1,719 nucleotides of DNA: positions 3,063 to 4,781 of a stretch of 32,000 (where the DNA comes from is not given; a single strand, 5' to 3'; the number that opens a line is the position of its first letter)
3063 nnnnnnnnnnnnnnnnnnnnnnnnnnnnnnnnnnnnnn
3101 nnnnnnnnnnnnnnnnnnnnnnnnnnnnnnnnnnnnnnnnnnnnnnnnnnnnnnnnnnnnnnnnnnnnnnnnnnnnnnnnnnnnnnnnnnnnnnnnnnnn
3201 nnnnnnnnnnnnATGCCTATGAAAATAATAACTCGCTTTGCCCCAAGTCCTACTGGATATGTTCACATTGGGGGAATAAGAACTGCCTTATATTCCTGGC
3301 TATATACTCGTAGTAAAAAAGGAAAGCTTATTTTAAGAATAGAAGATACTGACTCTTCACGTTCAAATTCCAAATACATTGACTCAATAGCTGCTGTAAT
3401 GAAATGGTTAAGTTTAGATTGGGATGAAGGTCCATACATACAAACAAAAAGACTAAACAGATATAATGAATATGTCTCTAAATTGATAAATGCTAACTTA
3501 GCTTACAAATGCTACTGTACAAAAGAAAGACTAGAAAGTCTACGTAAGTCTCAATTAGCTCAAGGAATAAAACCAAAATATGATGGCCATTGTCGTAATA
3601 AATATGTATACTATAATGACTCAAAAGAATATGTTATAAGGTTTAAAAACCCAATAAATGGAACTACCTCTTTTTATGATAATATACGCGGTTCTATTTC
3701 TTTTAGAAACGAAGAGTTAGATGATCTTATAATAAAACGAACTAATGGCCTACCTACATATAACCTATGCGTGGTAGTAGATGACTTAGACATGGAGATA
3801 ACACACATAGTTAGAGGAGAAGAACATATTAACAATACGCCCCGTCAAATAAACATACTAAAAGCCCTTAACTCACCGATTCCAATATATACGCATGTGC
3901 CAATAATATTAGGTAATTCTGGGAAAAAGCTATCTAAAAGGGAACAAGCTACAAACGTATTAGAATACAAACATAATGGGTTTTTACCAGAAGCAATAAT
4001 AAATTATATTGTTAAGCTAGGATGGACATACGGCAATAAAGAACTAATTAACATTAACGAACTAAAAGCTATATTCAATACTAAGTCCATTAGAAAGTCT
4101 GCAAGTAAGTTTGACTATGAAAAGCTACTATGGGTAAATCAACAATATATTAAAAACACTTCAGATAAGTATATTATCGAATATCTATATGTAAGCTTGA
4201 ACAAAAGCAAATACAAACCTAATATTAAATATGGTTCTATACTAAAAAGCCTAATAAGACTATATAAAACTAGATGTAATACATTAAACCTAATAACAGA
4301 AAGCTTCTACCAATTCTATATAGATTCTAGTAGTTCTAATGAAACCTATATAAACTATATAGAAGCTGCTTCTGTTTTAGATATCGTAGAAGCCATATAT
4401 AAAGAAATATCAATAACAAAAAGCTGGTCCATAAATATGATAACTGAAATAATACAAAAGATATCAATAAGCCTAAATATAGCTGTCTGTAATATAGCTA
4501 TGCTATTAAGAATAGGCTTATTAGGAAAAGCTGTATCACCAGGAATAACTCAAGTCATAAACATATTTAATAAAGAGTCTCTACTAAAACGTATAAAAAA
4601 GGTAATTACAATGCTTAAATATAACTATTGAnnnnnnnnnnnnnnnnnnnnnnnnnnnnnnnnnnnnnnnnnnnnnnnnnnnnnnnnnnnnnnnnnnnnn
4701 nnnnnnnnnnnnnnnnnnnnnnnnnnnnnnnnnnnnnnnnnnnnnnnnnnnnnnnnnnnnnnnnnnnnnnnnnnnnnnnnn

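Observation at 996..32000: The two direct-repeat pairs are interleaved (A1 < B1 < A2 < B2), an arrangement that can generate isomeric or multipartite chromosome forms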

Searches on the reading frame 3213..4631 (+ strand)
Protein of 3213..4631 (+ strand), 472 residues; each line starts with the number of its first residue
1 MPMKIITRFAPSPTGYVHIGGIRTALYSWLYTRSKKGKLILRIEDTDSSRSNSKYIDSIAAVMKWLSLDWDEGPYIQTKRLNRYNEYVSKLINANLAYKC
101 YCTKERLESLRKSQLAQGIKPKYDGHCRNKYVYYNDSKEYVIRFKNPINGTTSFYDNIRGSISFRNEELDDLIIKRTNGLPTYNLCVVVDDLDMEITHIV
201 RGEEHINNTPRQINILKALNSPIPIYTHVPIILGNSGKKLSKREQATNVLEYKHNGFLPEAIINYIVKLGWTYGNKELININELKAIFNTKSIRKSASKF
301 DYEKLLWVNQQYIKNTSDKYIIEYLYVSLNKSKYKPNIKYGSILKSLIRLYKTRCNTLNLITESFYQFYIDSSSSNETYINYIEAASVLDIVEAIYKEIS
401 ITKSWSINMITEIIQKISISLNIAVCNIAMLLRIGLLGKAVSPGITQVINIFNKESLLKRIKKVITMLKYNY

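Call 65: search_protein_families(library=ncbifam, proteins=[L087:6537-7889:+, L087:6233-6463:+, L084:743-1576:+], max_evalue=0.001)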
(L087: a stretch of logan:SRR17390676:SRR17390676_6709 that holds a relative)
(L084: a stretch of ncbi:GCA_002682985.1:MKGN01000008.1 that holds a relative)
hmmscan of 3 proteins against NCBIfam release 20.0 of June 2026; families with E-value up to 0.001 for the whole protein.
L087:6537-7889:+ (451 aa): 19 families
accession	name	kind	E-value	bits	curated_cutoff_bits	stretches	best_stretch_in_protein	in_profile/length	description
NF008964.0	PRK12308.1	equivalog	1.7e-181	604.8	657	1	1-445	1-445/624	argininosuccinate lyase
TIGR00838.1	argH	equivalog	3.8e-168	560.2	279.5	1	3-446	1-444/455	argininosuccinate lyase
NF052535.1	CoM_syn_XcbC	exception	2.1e-54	185.1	575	1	21-414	27-415/495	2-phosphosulfolactate phosphatase XcbC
NF002563.0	PRK02186.1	subfamily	4.4e-54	184.1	625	1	24-447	432-856/890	argininosuccinate lyase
NF005000.0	PRK06389.1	equivalog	2.6e-42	145.4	388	1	1-398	1-389/434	argininosuccinate lyase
NF005218.0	PRK06705.1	equivalog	3.3e-40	138.3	883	1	45-410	53-419/502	argininosuccinate lyase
TIGR00928.1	purB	equivalog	8.5e-18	64.3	326.2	1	45-345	35-336/436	adenylosuccinate lyase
TIGR02426.1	protocat_pcaB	equivalog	2.7e-17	62.7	355.75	1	92-306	81-295/338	3-carboxy-cis,cis-muconate cycloisomerase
NF008909.0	PRK12273.1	subfamily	2e-15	56.6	510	1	103-414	137-453/474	aspartate ammonia-lyase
NF006554.0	PRK09053.1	equivalog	9.7e-15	54.3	595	1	101-304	101-306/453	3-carboxy-cis,cis-muconate cycloisomerase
NF006500.1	PRK08937.2-4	subfamily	6.6e-14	51.5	626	1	100-294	98-294/448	adenylosuccinate lyase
NF052536.2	CoM_syn_XcbD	exception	1.3e-12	47.2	600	1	116-296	114-296/443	3-sulfopropionylcysteine synthase XcbD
TIGR00979.1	fumC_II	equivalog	2.9e-09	36.2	664.75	1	103-301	131-339/458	class II fumarate hydratase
NF011092.0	PRK14515.1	subfamily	1.7e-08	33.7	876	1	107-300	145-347/479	aspartate ammonia-lyase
NF004631.0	PRK05975.1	equivalog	4e-08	32.6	371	1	99-291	98-287/352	3-carboxy-cis,cis-muconate cycloisomerase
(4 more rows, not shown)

L087:6233-6463:+ (76 aa): 4 families
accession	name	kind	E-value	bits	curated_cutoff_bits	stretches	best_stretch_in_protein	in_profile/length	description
NF004790.0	PRK06136.1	subfamily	1.2e-09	38.1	198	1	1-73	170-244/250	uroporphyrinogen-III C-methyltransferase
TIGR01469.1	cobA_cysG_Cterm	equivalog_domain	4.2e-09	36.5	185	1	1-68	167-236/238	uroporphyrinogen-III C-methyltransferase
NF007922.1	PRK10637.1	equivalog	7.7e-09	35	400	1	1-66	382-449/450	siroheme synthase CysG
TIGR01465.1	cobM_cbiF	equivalog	0.0002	20.7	259.65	1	2-66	161-227/247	precorrin-4 C(11)-methyltransferase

L084:743-1576:+ (277 aa): 0 families
